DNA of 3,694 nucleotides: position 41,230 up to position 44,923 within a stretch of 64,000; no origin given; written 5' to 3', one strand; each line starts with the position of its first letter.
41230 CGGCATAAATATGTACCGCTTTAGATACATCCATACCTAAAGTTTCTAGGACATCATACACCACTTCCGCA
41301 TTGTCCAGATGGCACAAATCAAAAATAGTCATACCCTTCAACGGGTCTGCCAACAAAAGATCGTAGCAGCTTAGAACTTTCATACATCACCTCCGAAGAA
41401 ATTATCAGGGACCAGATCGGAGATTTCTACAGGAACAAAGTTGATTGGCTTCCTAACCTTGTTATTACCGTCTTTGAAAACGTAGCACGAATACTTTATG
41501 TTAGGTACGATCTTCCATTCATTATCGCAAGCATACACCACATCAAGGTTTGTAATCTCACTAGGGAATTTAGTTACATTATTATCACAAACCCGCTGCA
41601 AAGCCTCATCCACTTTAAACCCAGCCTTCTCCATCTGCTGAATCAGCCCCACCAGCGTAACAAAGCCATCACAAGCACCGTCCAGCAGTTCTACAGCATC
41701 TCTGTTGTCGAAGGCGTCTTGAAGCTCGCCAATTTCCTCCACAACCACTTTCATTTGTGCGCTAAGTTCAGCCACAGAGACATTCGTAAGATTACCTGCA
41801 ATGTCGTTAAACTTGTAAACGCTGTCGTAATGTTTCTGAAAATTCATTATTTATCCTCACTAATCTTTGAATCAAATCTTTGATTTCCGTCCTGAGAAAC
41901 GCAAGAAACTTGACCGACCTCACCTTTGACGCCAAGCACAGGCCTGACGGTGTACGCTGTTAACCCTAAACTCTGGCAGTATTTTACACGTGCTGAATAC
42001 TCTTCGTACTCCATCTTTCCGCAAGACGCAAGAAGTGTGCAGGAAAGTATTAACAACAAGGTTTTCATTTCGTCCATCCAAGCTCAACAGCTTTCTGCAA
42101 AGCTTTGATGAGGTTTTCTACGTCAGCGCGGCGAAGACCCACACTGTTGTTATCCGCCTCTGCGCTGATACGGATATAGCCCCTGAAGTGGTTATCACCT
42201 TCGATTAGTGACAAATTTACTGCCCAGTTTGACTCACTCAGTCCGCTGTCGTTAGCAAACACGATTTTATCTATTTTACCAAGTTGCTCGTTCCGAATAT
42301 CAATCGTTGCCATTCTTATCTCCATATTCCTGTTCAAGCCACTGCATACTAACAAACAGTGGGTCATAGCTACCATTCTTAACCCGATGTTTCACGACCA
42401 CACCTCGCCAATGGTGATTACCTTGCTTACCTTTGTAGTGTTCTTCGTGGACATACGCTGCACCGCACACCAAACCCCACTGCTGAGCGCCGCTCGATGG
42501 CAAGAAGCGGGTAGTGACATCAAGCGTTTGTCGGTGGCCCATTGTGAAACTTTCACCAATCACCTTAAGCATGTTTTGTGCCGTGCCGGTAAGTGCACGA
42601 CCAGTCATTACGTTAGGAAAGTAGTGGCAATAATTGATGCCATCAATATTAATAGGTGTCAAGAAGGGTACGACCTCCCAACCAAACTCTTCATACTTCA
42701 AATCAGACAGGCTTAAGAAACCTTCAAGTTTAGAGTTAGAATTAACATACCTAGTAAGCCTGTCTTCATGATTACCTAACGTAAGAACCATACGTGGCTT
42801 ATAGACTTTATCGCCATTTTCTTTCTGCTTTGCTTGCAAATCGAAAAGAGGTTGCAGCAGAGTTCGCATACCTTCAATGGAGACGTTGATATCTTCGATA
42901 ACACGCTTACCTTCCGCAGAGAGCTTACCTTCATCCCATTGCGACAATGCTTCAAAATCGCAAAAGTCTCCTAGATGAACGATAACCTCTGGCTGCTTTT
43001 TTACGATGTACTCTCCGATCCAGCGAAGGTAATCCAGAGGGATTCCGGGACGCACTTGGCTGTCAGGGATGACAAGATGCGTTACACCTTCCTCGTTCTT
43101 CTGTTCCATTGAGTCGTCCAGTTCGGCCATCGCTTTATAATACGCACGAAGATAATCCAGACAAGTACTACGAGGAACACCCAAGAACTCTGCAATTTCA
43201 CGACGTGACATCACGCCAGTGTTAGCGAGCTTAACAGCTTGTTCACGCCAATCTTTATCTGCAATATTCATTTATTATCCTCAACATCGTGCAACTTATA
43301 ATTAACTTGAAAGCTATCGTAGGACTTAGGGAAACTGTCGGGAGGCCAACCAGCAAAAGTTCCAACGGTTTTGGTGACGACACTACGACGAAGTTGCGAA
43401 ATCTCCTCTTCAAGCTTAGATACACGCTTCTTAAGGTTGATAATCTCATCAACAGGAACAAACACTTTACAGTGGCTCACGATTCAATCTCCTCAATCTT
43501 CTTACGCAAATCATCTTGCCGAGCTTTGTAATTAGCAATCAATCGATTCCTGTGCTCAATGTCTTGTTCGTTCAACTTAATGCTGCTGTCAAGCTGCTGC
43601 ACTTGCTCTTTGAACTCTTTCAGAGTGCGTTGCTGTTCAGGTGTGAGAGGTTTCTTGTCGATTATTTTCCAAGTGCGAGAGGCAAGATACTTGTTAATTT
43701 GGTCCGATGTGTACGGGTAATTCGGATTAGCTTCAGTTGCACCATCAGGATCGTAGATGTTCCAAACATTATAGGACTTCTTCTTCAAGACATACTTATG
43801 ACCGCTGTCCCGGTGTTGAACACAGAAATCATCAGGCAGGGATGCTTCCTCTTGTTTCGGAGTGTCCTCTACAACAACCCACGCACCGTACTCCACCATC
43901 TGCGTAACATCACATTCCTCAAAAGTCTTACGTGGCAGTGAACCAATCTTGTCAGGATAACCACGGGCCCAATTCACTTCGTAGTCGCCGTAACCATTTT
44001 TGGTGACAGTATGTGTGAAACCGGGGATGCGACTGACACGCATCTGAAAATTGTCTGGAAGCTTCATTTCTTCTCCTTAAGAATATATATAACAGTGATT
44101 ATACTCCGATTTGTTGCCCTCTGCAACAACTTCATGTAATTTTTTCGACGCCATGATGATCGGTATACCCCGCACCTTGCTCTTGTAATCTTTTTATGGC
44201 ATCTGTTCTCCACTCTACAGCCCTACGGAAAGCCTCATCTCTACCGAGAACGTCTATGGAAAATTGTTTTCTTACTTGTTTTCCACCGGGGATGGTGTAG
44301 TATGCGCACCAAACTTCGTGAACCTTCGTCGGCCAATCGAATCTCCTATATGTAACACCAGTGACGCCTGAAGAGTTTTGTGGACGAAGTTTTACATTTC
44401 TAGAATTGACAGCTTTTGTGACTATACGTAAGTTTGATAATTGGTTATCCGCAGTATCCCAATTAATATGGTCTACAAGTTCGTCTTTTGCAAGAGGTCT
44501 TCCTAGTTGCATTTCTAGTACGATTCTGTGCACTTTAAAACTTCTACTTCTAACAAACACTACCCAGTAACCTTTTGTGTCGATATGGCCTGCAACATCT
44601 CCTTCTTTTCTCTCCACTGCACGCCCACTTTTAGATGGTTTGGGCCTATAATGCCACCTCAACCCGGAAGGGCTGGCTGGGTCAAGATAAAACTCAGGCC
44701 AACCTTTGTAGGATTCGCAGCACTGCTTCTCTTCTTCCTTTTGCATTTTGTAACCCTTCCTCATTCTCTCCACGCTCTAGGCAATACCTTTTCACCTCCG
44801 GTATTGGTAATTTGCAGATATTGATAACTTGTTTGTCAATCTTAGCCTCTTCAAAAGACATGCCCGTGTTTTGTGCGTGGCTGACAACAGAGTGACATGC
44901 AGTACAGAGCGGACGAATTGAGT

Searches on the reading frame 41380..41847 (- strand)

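Call 84: search_protein_families(library=pfam, proteins=[window:41380-41847:-], max_evalue=0.001)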
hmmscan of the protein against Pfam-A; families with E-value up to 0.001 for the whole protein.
window:41380-41847:- (155 aa): 1 family
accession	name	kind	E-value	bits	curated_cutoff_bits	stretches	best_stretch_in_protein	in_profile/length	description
PF03819.22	MazG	-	0.00034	21.3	22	1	31-88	6-64/74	MazG nucleotide pyrophosphohydrolase domain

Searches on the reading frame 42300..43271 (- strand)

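Call 14: search_protein_families(library=pfam, proteins=[window:42300-43271:-], max_evalue=0.001)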
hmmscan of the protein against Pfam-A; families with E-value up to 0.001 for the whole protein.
window:42300-43271:- (323 aa): 2 families
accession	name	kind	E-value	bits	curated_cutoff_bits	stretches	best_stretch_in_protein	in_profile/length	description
PF00149.33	Metallophos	-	0.00011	23.1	21.5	1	76-184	13-89/191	Calcineurin-like phosphoesterase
PF13384.12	HTH_23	-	0.00033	20.8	24.6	1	5-44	3-41/50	Homeodomain-like domain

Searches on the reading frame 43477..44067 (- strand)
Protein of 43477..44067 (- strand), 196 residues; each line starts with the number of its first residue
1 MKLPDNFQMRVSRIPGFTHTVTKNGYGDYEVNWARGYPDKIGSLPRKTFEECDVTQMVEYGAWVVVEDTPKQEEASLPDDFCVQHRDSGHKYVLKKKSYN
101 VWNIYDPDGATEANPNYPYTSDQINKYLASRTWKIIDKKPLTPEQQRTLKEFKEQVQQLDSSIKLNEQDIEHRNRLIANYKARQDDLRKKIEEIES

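Call 84: search_protein_families(library=pfam, proteins=[window:43477-44067:-], max_evalue=0.001)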
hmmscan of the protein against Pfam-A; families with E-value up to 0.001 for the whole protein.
window:43477-44067:- (196 aa): 1 family
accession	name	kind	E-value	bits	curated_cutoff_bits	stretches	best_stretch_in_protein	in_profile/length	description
PF13166.12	AAA_13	-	0.00099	18.4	36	0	122-193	331-401/713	AAA domain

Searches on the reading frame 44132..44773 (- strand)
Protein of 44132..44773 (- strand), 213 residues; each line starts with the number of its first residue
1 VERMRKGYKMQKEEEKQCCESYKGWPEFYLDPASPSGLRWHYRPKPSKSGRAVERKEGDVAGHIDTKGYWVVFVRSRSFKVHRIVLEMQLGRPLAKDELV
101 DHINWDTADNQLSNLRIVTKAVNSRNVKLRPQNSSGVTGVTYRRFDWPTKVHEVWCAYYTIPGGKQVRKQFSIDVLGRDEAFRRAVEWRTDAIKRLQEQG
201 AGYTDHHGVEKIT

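Call 84: search_protein_families(library=pfam, proteins=[window:44132-44773:-], max_evalue=0.001)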
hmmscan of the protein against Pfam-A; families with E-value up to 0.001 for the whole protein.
window:44132-44773:- (213 aa): 1 family
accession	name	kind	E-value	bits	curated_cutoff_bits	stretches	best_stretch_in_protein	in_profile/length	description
PF13392.12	HNH_3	-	1.7e-10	40.8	24.8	1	80-125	2-46/46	HNH endonuclease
